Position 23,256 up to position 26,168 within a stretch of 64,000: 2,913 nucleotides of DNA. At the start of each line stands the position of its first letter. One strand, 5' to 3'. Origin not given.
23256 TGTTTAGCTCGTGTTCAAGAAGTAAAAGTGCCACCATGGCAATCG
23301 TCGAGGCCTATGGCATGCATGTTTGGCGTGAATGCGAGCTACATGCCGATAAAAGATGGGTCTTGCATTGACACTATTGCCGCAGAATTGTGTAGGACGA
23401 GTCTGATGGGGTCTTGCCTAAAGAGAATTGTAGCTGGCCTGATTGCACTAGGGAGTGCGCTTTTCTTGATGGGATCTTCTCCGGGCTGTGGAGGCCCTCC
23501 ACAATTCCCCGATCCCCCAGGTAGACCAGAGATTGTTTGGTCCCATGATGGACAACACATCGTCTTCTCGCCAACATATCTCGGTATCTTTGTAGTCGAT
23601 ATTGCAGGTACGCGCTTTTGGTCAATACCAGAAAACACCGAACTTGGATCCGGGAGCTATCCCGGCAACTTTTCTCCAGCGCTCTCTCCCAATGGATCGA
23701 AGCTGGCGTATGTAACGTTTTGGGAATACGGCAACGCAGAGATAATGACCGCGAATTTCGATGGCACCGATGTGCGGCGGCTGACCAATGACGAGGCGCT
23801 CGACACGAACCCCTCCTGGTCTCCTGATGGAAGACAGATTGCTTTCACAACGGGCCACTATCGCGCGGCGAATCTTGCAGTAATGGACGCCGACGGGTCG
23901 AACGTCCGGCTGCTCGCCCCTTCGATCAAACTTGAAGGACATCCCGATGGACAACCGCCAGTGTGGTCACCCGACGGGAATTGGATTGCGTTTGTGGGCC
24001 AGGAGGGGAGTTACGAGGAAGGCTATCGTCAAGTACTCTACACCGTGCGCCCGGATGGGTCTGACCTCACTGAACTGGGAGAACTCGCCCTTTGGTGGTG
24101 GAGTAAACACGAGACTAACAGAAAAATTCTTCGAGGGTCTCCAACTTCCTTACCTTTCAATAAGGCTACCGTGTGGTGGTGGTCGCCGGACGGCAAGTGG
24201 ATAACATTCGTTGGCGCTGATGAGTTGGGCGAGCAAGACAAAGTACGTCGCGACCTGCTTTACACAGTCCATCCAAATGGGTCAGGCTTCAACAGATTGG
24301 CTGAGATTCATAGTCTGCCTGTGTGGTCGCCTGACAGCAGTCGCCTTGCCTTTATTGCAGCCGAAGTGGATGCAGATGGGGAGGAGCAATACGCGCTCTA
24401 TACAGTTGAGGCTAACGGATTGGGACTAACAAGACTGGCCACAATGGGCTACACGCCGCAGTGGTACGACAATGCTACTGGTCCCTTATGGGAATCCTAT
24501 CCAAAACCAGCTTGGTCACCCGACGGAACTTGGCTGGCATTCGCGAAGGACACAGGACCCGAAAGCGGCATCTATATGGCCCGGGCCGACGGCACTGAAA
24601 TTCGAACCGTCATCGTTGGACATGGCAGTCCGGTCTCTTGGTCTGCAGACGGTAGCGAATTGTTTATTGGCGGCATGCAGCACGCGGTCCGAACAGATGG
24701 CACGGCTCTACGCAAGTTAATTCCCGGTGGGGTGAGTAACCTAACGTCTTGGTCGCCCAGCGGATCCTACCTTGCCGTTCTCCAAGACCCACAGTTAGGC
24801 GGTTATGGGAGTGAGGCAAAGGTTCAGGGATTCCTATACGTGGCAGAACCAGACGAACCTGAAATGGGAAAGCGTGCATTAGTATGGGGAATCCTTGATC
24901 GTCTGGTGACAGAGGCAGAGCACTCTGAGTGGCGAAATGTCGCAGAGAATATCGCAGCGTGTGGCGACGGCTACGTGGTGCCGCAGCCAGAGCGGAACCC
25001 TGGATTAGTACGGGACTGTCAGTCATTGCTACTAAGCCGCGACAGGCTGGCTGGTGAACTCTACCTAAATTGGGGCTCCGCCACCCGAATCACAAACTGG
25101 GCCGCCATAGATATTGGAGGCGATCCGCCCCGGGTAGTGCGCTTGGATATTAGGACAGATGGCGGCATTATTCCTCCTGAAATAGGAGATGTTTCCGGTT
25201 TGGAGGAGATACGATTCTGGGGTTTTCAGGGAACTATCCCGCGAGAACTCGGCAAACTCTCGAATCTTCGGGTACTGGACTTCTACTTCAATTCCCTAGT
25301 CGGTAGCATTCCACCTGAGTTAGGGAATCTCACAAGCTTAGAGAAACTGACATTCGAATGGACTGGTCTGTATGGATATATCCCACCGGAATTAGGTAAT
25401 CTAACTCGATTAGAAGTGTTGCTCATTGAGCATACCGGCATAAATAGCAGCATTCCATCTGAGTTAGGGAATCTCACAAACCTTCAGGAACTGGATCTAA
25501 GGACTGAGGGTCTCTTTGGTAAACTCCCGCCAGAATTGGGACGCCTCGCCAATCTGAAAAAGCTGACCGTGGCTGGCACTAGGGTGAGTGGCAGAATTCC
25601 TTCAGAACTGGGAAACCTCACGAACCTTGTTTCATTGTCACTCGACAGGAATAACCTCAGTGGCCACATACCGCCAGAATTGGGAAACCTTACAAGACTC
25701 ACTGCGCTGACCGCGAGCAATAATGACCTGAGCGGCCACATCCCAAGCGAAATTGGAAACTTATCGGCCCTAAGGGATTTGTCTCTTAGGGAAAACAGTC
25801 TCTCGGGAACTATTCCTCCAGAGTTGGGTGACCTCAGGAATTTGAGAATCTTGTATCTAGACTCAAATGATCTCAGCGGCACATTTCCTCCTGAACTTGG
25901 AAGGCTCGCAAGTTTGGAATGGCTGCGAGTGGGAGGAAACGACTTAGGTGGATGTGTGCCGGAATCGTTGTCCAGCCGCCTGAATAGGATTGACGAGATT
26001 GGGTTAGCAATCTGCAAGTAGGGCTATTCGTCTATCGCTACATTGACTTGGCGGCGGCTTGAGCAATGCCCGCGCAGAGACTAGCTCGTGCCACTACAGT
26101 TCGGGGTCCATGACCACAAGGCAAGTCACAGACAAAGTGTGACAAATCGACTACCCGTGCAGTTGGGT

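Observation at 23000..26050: Low-GC gene for a TolB-like propeller fused to plant-type LRRs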

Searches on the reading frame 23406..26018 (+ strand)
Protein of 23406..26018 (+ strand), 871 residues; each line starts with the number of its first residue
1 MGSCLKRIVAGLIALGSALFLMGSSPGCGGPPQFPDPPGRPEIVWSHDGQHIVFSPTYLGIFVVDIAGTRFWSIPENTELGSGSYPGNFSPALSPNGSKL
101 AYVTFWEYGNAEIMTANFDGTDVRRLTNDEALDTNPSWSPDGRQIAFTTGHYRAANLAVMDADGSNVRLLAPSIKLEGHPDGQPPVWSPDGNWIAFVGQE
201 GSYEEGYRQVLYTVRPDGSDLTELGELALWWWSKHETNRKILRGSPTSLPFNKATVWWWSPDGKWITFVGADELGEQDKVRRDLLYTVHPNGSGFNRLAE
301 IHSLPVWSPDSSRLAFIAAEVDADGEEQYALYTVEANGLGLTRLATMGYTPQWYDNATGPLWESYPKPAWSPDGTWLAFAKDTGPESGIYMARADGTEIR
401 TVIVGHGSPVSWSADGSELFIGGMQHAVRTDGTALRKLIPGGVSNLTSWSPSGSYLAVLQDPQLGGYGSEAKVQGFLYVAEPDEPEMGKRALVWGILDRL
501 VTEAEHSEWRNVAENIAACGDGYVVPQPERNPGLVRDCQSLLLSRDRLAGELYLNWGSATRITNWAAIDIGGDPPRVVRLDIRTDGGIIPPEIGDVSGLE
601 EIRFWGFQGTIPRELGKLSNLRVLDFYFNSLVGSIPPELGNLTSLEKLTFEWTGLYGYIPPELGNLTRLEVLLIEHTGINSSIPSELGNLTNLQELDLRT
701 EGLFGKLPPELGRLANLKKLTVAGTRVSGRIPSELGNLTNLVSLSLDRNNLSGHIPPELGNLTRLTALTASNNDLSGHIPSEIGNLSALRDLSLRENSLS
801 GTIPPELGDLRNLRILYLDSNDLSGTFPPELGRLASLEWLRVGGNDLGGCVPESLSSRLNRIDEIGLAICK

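Call 3: search_protein_families(library=pfam, proteins=[window:23406-26018:+], max_evalue=1)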
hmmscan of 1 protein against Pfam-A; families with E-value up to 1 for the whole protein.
window:23406-26018:+ (871 aa): 13 families
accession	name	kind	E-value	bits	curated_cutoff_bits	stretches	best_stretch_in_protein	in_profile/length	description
PF07676.18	PD40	-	4.1e-32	109.9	20.9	6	123-148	1-26/38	WD40-like Beta Propeller Repeat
PF23598.1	LRR_14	-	1.2e-31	110.2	40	3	662-771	42-147/353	Leucine-rich repeat region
PF00560.39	LRR_1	-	2e-24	80.9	20.6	5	740-762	1-23/23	Leucine Rich Repeat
PF12799.13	LRR_4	-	4.7e-18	65.2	27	4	789-824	3-40/44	Leucine Rich repeats (2 copies)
PF13855.12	LRR_8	-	4.2e-15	55.7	27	4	784-823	22-61/61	Leucine rich repeat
PF25019.1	LRR_R13L1-DRL21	-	8.3e-11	42.3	27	3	715-770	69-124/127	R13L1/DRL21 LRRs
PF00930.27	DPPIV_N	-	1.6e-08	34.1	22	0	252-273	101-122/354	Dipeptidyl peptidase IV (DPP IV) N-terminal region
PF10647.15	Gmad1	-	0.0026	18.1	20.5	1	90-143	27-77/251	Lipoprotein LpqB beta-propeller domain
PF00400.38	WD40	-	0.029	15.4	27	0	369-378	18-27/39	WD domain, G-beta repeat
PF12566.14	DUF3748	-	0.037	14.5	27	0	256-275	71-90/123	Protein of unknown function (DUF3748)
PF24758.1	LRR_At5g56370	-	0.064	13.3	27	0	690-752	10-74/227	FBD-associated F-box protein At5g56370, LRR repeats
PF15492.12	Nbas_N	-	0.074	12.8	27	0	33-119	40-118/281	Neuroblastoma-amplified sequence, N terminal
PF24141.1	LRR_ComC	-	0.11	12.5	27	1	726-804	203-273/288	EGF-like domain-containing protein ComC LRR domain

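Call 4: search_protein_families(library=ncbifam, proteins=[window:23406-26018:+], max_evalue=1)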
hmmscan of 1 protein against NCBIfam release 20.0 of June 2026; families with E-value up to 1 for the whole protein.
window:23406-26018:+ (871 aa): 9 families
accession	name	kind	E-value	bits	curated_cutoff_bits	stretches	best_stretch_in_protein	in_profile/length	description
TIGR02800.1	propeller_TolB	equivalog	1e-34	120.2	343.15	2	45-202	198-345/418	Tol-Pal system beta propeller repeat protein TolB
NF041381.1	XopAC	subfamily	8.1e-34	117.1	450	4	681-797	79-193/451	XopAC/AvrAC family type III secretion system effector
NF041400.1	XopAE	equivalog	4.8e-30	104.9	600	2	707-871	11-172/478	type III secretion system effector XopAE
NF033523.0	lasso_peptidase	equivalog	2.3e-20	72.9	400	3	306-421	25-148/638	Atxe2 family lasso peptide isopeptidase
NF041351.1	XopL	equivalog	2.1e-17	63.1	500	2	590-750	90-258/497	type III secretion system leucine-rich repeat domain-containing effector XopL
NF047464.1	FibnectbindLIC11051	equivalog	6.3e-16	58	1000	1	665-863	486-677/685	LIC_11051 family fibronectin-binding protein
NF053518.1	DipepPtdsDpp5Prph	equivalog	1.1e-12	47.3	900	2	92-171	18-102/655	dipeptidyl-peptidase Dpp5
NF002183.0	PRK01029.1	equivalog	3.7e-12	46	405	2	89-210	234-353/429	Tol-Pal system protein TolB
NF033188.1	internalin_H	exception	1.4e-07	30.6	1050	1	735-858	94-209/548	InlH/InlC2 family class 1 internalin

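Call 6: find_homologous_proteins(query=window:23406-26018:+)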
Query window:23406-26018:+ (871 aa): 6361 proteins with E <= 0.001 among 8000 candidates; the best 120 are listed.
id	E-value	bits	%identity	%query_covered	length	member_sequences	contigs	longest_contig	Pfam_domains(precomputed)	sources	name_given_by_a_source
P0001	0.0e+0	2013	100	100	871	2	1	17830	PF23598.2,PF26549.1,PF00930.28,PF25019.1,PF00560.40,PF12799.14,PF26550.2,PF13855.13,PF07676.19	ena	-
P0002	1.6e-263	895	43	100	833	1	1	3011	PF23598.2,PF26549.1,PF00930.28,PF25019.1,PF00560.40,PF12799.14,PF26550.2,PF13855.13,PF07676.19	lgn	-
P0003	4.0e-229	781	44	88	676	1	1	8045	PF23598.2,PF26549.1,PF00930.28,PF25019.1,PF00560.40,PF12799.14,PF26550.2,PF13855.13,PF07676.19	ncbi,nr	ncbi:MAG: hypothetical protein F4X83_02770, partial [Chloroflexi bacterium]|nr:hypothetical protein 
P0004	1.3e-218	746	46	85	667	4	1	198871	PF23598.2,PF26549.1,PF00930.28,PF23381.2,PF00560.40,PF12799.14,PF26550.2,PF00400.39,PF13855.13,PF07676.19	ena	-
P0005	2.6e-217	742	39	99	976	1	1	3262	PF23598.2,PF26549.1,PF24758.2,PF00930.28,PF25019.1,PF00560.40,PF12799.14,PF26550.2,PF13855.13,PF23211.1,PF07676.19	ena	-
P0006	1.6e-208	713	38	93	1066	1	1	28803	PF23598.2,PF24758.2,PF00930.28,PF25013.1,PF13855.13,PF23211.1,PF07676.19,PF26549.1,PF25019.1,PF00560.40,PF12799.14,PF26550.2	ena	-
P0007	1.3e-187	644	49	68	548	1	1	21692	PF10647.16,PF26549.1,PF00930.28,PF23381.2,PF26550.2,PF00400.39,PF07676.19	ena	-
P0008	1.6e-183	630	47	77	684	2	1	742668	PF25174.2,PF26549.1,PF00930.28,PF23381.2,PF00560.40,PF12799.14,PF26550.2,PF13855.13,PF07676.19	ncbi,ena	-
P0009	8.5e-178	611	39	98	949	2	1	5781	PF23598.2,PF26549.1,PF00930.28,PF25019.1,PF00560.40,PF12799.14,PF26550.2,PF13855.13,PF07676.19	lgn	-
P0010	1.7e-176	607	38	100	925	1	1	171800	PF23598.2,PF26549.1,PF00930.28,PF25019.1,PF00560.40,PF12799.14,PF26550.2,PF13855.13,PF23211.1,PF07676.19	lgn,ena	-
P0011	3.5e-164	566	38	100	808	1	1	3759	PF10647.16,PF23598.2,PF25174.2,PF26549.1,PF00930.28,PF00560.40,PF12799.14,PF26550.2,PF13855.13,PF07676.19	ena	-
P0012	6.1e-159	549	33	93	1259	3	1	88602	PF23598.2,PF24758.2,PF00930.28,PF11819.14,PF00028.24,PF25013.1,PF13855.13,PF23211.1,PF07676.19,PF26549.1,PF25019.1,PF00560.40,PF12799.14,PF26550.2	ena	-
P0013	1.4e-151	524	40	99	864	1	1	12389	PF23598.2,PF26549.1,PF00930.28,PF00560.40,PF12799.14,PF26550.2,PF13855.13,PF07676.19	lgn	-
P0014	5.8e-150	519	37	98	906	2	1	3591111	PF23598.2,PF26549.1,PF24758.2,PF00930.28,PF25019.1,PF00560.40,PF12799.14,PF26550.2,PF13855.13,PF07676.19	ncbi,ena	-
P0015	7.0e-148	512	42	75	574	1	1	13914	PF26549.1,PF00930.28,PF00560.40,PF12799.14,PF26550.2,PF13855.13,PF07676.19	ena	-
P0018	7.5e-140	486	37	97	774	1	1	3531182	PF23598.2,PF26549.1,PF00930.28,PF25019.1,PF00560.40,PF12799.14,PF26550.2,PF07676.19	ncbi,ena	-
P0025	2.1e-120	421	34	73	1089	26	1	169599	PF23598.2,PF00930.28,PF00028.24,PF13855.13,PF23211.1,PF07676.19,PF13516.13,PF26549.1,PF25019.1,PF00560.40,PF12799.14,PF26550.2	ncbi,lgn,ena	-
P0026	4.0e-118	414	35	69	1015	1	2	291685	PF23598.2,PF00930.28,PF00028.24,PF25013.1,PF13855.13,PF23211.1,PF07676.19,PF13516.13,PF26549.1,PF25019.1,PF00560.40,PF12799.14,PF26550.2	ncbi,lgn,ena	-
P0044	2.9e-98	348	37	74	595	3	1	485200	PF10647.16,PF23598.2,PF25174.2,PF26549.1,PF00930.28,PF00560.40,PF12799.14,PF26550.2,PF13855.13,PF07676.19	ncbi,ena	-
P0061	7.2e-81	290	35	70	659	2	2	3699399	PF23598.2,PF07723.20,PF25174.2,PF26549.1,PF00930.28,PF23381.2,PF00560.40,PF12799.14,PF26550.2,PF13855.13,PF07676.19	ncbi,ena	-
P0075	4.5e-73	265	34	74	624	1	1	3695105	PF23598.2,PF25174.2,PF26549.1,PF00930.28,PF23381.2,PF00560.40,PF12799.14,PF26550.2,PF13855.13,PF07676.19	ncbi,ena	-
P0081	2.8e-72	262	31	84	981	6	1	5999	PF23598.2,PF26549.1,PF00930.28,PF00560.40,PF12799.14,PF26550.2,PF13855.13,PF07676.19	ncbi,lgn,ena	-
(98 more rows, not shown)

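Call 12: find_encoding_contigs(protein=P0001, flank=10000, max_places=6)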
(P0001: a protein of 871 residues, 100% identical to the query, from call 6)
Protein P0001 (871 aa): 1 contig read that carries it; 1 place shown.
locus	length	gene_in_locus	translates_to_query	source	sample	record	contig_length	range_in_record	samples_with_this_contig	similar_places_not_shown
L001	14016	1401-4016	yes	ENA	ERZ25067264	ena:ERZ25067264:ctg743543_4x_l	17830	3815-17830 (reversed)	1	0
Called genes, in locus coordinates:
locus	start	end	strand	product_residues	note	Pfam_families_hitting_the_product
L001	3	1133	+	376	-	?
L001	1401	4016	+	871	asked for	PF00930:DPPIV_N (faint), PF26550:Tricorn_2nd (weak), PF26549:Tricorn_N, PF07676:PD40, PF23598:LRR_14, PF25019:LRR_R13L1-DRL21 (faint), PF00560:LRR_1 (faint), PF23598:LRR_14, +2 more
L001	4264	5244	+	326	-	PF03576:Peptidase_S58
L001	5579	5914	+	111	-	PF26351:DUF8091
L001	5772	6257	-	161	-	-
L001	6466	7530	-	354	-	PF01408:GFO_IDH_MocA, PF22725:GFO_IDH_MocA_C3, PF02894:GFO_IDH_MocA_C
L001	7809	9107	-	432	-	PF00709:Adenylsucc_synt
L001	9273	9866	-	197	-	PF02600:DsbB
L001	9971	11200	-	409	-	PF00365:PFK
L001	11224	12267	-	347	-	PF22649:Cgl0159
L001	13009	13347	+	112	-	PF00072:Response_reg (weak)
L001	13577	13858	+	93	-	-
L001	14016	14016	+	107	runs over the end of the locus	-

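Call 14: list_cluster_members(proteins=[P0008, P0014, P0018, P0025, P0026, P0044, P0061, P0075, P0081, P0003])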
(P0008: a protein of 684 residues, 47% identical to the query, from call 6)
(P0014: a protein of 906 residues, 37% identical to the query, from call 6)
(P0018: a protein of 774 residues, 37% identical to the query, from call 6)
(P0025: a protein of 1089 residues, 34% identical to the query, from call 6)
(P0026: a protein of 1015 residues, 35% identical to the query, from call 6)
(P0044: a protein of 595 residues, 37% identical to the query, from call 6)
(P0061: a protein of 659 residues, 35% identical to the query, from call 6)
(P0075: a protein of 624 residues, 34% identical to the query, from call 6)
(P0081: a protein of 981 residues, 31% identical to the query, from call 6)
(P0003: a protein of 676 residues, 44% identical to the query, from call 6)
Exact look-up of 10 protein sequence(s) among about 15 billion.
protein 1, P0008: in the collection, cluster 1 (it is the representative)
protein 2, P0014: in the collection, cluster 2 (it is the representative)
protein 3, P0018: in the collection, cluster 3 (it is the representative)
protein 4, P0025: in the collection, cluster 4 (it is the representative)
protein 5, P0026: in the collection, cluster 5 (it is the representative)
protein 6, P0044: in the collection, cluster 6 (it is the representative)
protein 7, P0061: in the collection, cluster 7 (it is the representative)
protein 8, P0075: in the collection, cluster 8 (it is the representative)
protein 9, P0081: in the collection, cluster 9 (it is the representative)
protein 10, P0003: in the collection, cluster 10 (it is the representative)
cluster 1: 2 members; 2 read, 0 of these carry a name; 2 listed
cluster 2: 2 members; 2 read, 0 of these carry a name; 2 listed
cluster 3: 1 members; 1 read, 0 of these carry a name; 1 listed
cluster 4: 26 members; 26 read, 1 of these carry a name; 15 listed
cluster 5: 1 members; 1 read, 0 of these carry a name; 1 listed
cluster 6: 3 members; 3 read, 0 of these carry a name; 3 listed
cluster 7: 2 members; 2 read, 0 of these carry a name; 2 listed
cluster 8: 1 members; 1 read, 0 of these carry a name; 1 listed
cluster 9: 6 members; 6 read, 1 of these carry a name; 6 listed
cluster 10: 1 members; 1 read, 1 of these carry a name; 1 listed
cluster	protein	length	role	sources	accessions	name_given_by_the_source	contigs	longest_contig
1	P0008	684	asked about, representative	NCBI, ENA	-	-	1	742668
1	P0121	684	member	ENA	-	-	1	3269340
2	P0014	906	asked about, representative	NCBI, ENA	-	-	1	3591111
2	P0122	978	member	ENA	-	-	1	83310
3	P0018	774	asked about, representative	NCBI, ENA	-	-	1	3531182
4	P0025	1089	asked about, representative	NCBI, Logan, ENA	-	-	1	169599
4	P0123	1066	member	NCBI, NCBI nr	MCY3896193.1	MAG: leucine-rich repeat domain-containing protein [Chloroflexi bacterium] | leucine-rich repeat domain-containing protein [Chloroflexota bacterium]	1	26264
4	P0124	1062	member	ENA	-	-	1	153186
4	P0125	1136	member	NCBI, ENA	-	-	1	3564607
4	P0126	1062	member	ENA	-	-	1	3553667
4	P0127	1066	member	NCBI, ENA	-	-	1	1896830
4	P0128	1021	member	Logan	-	-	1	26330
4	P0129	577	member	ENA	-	-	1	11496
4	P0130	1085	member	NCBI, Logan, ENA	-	-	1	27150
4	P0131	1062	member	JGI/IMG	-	-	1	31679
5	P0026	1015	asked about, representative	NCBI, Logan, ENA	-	-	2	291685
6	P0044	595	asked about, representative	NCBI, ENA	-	-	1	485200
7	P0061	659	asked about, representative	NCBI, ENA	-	-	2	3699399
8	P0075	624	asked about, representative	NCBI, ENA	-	-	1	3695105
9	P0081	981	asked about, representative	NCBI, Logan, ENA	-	-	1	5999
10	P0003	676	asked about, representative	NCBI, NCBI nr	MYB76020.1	MAG: hypothetical protein F4X83_02770, partial [Chloroflexi bacterium] | hypothetical protein [Chloroflexota bacterium]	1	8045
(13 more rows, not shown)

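Call 16: find_related_loci(query=A1, collection=genome_contigs, flank=10000)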
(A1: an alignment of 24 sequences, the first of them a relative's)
Query A1 (871 aa) in genome_contigs; peptide patterns used: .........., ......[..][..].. (x = any residue, [..] = any of these).
600 stretches matched a pattern (row limit reached: there are more); 508 encode a relative of the query (tblastn E <= 1e-3); the best 80 are kept; 80 distinct loci.
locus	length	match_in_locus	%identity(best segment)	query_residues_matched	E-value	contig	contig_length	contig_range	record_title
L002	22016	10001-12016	37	93-851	2e-98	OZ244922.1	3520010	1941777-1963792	MAG: Chloroflexota bacterium isolate ead8ffbb-32b5-46cb-8623-33c4fc8e8bc9 genome assembly, chromosome: 1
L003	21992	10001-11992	33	44-794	7e-71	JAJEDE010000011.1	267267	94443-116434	MAG: Chloroflexota bacterium isolate jk18xAbins.55 k141_1005081, whole genome shotgun sequence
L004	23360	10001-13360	36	44-870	2e-49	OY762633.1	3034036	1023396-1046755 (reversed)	MAG: Dehalococcoidia bacterium isolate 17254eae-7cb3-4ac9-839e-465292e2b3d4 genome assembly, chromosome: 1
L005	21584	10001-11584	29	14-457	5e-29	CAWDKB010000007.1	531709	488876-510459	MAG: uncultured Gaiellaceae bacterium isolate MFD09267.bin.2.218 genome assembly, contig: contig_17777, whole genome sho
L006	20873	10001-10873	30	44-483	4e-29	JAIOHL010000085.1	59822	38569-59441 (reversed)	MAG: Anaerolineae bacterium isolate MAG_03 contig_82400, whole genome shotgun sequence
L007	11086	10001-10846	32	33-461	4e-28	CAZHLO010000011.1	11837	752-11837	MAG TPA_asm: uncultured Dehalococcoidales bacterium isolate binchicken_co10_152 genome assembly, contig: NODE_3818_lengt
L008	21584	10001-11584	27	36-461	2e-26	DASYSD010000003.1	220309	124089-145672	MAG TPA_asm: Pyrinomonadaceae bacterium isolate SMAG_U4529 k141_3953762, whole genome shotgun sequence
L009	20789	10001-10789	29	96-413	6e-26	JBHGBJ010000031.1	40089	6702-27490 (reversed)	MAG: Thermodesulfobacteriota bacterium isolate SBS.BIN.12 SBSBIN12_contig_31, whole genome shotgun sequence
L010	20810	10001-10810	34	40-399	5e-26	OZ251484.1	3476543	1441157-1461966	MAG: Dehalococcoidia bacterium isolate ef173376-b59c-4e26-81a4-37713676cc5d genome assembly, chromosome: 1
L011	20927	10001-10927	33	44-468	3e-25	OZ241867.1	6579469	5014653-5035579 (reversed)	MAG: Candidatus Latescibacterota bacterium isolate 402c3f40-99c9-4ff8-b352-fabea084b2f7 genome assembly, chromosome: 1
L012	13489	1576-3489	32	78-473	5e-25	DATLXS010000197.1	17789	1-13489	MAG TPA_asm: Gemmatimonadales bacterium isolate SMAG_U13252 k141_1395825, whole genome shotgun sequence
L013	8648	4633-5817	31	44-452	3e-25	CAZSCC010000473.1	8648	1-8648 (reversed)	MAG TPA_asm: uncultured Planctomycetales bacterium isolate binchicken_co165_127 genome assembly, contig: k141_76525, who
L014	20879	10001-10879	30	44-420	1e-24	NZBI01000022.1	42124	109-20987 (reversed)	MAG: Nanoarchaeota archaeon isolate ARS1403 MHASMcontig_142104, whole genome shotgun sequence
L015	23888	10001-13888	31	16-463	2e-24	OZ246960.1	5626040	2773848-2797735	MAG: Candidatus Poribacteria bacterium isolate 0ebab745-6bcd-42b0-bac1-d05ba6febf80 genome assembly, chromosome: 1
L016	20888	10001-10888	31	3-484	2e-24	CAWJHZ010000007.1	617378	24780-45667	MAG: uncultured Chloroflexia bacterium isolate MFD03726.bin.1.230 genome assembly, contig: contig_35550, whole genome sh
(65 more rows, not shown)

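Call 27: find_encoding_contigs(protein=P0004, flank=10000, max_places=2)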
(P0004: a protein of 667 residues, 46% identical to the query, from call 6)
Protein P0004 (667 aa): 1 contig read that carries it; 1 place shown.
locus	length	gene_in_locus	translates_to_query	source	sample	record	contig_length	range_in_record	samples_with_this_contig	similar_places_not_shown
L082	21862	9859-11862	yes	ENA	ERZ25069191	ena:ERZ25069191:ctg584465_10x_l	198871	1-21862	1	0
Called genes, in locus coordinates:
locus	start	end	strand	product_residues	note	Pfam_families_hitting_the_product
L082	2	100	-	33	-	?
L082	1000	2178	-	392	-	PF13378:MR_MLE_C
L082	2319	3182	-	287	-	PF01408:GFO_IDH_MocA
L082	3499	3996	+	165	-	-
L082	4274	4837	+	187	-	PF05154:TM2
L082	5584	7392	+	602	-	PF20990:DUF2207_C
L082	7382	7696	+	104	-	-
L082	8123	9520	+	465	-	PF01547:SBP_bac_1, PF13416:SBP_bac_8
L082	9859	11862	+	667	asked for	PF00400:WD40 (faint), PF00930:DPPIV_N (faint), PF23381:Beta-prop_IFT122_1st (faint), PF26550:Tricorn_2nd (weak), PF26549:Tricorn_N, PF07676:PD40 (weak), PF23598:LRR_14, PF12799:LRR_4 (weak), +2 more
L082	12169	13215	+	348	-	PF01408:GFO_IDH_MocA, PF02894:GFO_IDH_MocA_C, PF22725:GFO_IDH_MocA_C3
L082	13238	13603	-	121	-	-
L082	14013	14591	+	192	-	PF04892:VanZ-LLP1 (weak)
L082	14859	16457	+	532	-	PF13385:Laminin_G_3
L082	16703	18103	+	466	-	PF01547:SBP_bac_1, PF13416:SBP_bac_8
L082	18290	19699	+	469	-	PF01547:SBP_bac_1, PF13416:SBP_bac_8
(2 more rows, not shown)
